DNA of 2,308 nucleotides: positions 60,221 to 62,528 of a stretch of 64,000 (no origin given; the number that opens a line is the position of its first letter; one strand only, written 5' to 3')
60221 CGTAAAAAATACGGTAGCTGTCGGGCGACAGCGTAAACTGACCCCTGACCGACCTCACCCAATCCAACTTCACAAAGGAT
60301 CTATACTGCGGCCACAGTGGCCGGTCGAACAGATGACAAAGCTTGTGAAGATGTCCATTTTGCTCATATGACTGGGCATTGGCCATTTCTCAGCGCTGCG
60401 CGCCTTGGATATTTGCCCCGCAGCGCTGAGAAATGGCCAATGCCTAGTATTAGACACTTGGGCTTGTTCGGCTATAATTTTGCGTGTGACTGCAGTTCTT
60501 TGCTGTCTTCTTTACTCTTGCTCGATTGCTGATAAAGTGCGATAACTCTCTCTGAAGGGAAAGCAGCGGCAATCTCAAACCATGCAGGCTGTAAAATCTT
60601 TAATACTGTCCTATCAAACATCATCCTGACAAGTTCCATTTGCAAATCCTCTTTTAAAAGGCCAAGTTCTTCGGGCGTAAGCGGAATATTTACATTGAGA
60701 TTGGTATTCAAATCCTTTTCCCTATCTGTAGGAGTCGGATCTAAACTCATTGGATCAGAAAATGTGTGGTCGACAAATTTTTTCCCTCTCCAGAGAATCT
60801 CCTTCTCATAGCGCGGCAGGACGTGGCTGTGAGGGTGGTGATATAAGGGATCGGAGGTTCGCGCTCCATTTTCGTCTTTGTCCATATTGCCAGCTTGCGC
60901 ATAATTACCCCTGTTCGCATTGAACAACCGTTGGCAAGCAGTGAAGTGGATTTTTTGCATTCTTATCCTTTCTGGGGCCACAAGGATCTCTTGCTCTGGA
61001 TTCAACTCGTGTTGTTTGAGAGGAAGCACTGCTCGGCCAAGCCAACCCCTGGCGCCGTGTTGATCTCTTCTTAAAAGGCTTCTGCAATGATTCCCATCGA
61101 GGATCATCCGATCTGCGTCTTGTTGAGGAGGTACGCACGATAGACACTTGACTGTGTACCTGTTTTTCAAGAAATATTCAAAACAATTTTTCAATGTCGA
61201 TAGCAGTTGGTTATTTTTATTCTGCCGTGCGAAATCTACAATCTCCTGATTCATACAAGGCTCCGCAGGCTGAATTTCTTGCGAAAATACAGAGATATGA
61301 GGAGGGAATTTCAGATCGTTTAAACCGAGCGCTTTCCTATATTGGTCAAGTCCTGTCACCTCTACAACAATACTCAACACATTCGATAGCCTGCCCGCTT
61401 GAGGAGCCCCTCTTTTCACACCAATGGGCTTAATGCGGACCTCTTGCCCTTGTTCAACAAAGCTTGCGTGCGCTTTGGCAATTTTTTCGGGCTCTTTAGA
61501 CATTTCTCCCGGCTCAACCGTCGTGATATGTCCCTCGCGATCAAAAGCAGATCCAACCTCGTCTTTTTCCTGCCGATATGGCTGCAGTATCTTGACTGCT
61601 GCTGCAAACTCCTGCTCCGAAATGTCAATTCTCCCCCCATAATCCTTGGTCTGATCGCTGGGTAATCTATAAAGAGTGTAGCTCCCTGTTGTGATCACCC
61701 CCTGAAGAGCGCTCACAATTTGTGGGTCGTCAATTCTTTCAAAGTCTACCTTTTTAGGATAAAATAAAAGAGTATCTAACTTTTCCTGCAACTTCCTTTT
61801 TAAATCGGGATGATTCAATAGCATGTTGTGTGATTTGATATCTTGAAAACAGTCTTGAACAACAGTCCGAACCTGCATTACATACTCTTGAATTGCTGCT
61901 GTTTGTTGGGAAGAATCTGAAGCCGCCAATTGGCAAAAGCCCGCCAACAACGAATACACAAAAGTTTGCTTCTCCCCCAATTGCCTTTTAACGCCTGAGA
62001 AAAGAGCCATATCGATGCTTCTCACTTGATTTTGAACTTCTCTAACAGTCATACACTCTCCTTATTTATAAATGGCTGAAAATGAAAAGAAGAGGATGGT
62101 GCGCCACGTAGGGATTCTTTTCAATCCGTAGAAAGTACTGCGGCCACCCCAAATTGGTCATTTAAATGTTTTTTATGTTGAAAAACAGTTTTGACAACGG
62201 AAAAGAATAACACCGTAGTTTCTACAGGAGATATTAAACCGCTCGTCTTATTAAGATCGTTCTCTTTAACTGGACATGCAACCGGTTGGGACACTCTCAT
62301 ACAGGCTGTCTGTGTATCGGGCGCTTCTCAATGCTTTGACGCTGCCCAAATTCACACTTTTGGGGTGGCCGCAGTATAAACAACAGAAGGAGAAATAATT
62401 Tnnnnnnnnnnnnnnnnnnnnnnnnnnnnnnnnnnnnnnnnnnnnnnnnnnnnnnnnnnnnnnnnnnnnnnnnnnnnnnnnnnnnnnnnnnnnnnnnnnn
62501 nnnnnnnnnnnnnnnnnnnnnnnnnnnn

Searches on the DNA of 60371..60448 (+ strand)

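Call 71: search_dna_similar(query=window:60371-60448:+, collection=plasmids, mode=distant, max_evalue=10, max_rows=15)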
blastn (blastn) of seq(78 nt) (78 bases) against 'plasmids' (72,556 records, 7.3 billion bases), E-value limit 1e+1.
Records with a match: 7; places in all: 8; records where one place covers at least 80% of the query: 0.
Best place of each record, by identity: 90-95% 1; 80-90% 6.
By first word of the organism name: Ensifer 2; Mesorhizobium 1; Escherichia 1; Roseateles 1; Xanthobacter 1; Sinorhizobium 1.
By predicted mobility (MOB-suite, as given by PLSDB): non-mobilizable 5; conjugative 2.
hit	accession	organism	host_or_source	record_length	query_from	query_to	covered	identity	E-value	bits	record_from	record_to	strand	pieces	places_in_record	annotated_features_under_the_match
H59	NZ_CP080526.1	Mesorhizobium sp. AR07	Oxytropis sp.,Cell culture,root nodule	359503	2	47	59%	80.4%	2e+0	37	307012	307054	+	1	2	acyltransferase family protein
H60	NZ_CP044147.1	Escherichia coli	-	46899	25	61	47%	81.1%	7e+0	36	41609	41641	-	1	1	none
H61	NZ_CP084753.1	Roseateles sp. XES5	Xenopus laevis,bacterial culture,swab ...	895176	23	58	46%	82.1%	7e+0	36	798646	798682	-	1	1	ArgE/DapE family deacylase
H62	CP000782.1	Xanthobacter autotrophicus Py2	-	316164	6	34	37%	86.2%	7e+0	36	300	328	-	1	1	none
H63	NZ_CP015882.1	Ensifer adhaerens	silty clay loam soil (pH 6.1)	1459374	41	69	37%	82.4%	7e+0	36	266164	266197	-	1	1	none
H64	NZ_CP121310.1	Ensifer adhaerens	bacterial colony,soil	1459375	41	69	37%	82.4%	7e+0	36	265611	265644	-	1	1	none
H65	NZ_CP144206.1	Sinorhizobium chiapasense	mixed culture,rhizosphere soil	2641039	45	68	31%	91.7%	7e+0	36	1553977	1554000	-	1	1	none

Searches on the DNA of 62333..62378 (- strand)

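Call 70: search_dna_similar(query=window:62333-62378:-, collection=plasmids, mode=distant, max_evalue=10, max_rows=15)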
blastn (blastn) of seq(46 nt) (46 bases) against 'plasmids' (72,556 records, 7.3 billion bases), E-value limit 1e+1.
No match.
